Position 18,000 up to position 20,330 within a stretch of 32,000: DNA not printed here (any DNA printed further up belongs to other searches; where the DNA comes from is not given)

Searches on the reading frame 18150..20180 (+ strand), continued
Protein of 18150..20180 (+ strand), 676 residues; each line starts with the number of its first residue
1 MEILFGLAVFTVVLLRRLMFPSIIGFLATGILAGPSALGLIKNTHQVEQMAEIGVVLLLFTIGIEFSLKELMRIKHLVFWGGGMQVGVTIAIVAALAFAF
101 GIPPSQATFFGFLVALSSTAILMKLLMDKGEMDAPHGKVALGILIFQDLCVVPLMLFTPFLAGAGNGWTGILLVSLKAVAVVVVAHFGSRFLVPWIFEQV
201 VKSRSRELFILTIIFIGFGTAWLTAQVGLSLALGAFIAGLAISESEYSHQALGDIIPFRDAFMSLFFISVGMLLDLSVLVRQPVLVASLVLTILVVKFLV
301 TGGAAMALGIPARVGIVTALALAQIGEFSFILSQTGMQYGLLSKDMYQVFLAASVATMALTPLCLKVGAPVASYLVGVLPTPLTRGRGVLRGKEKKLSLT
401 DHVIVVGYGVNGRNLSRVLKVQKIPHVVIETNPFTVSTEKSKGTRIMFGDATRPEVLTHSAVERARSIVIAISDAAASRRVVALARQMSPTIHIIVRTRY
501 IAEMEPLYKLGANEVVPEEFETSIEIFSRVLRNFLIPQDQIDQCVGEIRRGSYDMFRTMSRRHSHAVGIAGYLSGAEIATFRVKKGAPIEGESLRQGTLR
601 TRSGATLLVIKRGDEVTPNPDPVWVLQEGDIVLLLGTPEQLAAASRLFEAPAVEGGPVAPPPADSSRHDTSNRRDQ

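Call 51: search_solved_structures(query=window:18150-20177:+, max_evalue=1e-50, show_alignments=1)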
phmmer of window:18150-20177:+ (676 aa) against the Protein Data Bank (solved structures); distinct sequences matched with E-value up to 1e-50: 2.
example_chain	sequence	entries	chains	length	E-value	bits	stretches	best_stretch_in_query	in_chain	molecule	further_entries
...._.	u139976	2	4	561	2.9e-61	211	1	4-532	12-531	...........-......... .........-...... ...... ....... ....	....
9emb_A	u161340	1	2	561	1.5e-60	208.6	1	4-532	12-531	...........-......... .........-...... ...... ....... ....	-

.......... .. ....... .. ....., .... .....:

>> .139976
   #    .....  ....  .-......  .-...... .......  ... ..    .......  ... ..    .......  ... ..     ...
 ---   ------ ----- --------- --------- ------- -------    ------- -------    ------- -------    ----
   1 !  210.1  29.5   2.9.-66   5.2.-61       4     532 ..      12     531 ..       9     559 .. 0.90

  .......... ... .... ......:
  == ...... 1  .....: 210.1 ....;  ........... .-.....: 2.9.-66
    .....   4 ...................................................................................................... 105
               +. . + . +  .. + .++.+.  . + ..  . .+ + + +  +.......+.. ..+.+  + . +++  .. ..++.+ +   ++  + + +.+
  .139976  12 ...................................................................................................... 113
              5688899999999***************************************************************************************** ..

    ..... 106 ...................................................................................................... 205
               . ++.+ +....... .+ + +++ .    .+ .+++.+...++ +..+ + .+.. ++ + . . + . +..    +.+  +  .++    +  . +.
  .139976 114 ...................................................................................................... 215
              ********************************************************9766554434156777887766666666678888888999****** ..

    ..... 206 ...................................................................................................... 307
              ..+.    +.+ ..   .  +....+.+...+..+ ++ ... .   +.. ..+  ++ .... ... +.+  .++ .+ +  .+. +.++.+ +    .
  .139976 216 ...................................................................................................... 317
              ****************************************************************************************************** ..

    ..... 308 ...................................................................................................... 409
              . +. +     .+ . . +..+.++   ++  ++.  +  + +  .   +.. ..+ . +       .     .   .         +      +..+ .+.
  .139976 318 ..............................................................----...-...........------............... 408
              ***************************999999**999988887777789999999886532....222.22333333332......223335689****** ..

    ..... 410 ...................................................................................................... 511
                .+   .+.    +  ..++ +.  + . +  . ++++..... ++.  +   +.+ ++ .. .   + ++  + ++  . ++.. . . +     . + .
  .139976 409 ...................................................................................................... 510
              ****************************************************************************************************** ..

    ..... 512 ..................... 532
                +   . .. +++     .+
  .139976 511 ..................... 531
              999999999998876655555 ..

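Call 62: search_protein_families(library=pfam, alignment_id=A5, max_evalue=0.0001)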
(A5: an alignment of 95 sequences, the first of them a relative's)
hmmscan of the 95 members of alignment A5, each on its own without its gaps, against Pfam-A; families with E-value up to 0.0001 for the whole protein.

A. member 1, L134:7000-7995:+ (332 aa): 1 family
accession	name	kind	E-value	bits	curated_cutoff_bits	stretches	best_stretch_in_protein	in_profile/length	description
PF01699.29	Na_Ca_ex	-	1.7e-30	106.4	24.9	2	190-329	11-150/151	Sodium/calcium exchanger protein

B. families by the number of members that match (of 95 scanned): 101 families (the first 25 are shown)
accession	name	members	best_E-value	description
PF11322.13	DUF3124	6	5.6e-53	Protein of unknown function (DUF3124)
PF00563.25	EAL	3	3.7e-78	EAL domain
PF00990.26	GGDEF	3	6.7e-53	Diguanylate cyclase, GGDEF domain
PF02535.28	Zip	3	3.3e-37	ZIP Zinc transporter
PF01699.29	Na_Ca_ex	3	1e-30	Sodium/calcium exchanger protein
PF08448.16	PAS_4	3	3.4e-10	PAS fold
PF13426.13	PAS_9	3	1.5e-05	PAS domain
PF03600.22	CitMHS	2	9.2e-102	Citrate transporter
PF00122.25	E1-E2_ATPase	2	3.4e-52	E1-E2 ATPase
PF00689.26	Cation_ATPase_C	2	2.5e-50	Cation transporting ATPase, C-terminus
PF00571.33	CBS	2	6e-34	CBS domain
PF00702.32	Hydrolase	2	1.6e-22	haloacid dehalogenase-like hydrolase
PF13246.12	Cation_ATPase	2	2.6e-22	Cation transport ATPase (P-type)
PF12850.12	Metallophos_2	2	3.8e-22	Calcineurin-like phosphoesterase superfamily domain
PF02040.21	ArsB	2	2.2e-19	Arsenical pump membrane protein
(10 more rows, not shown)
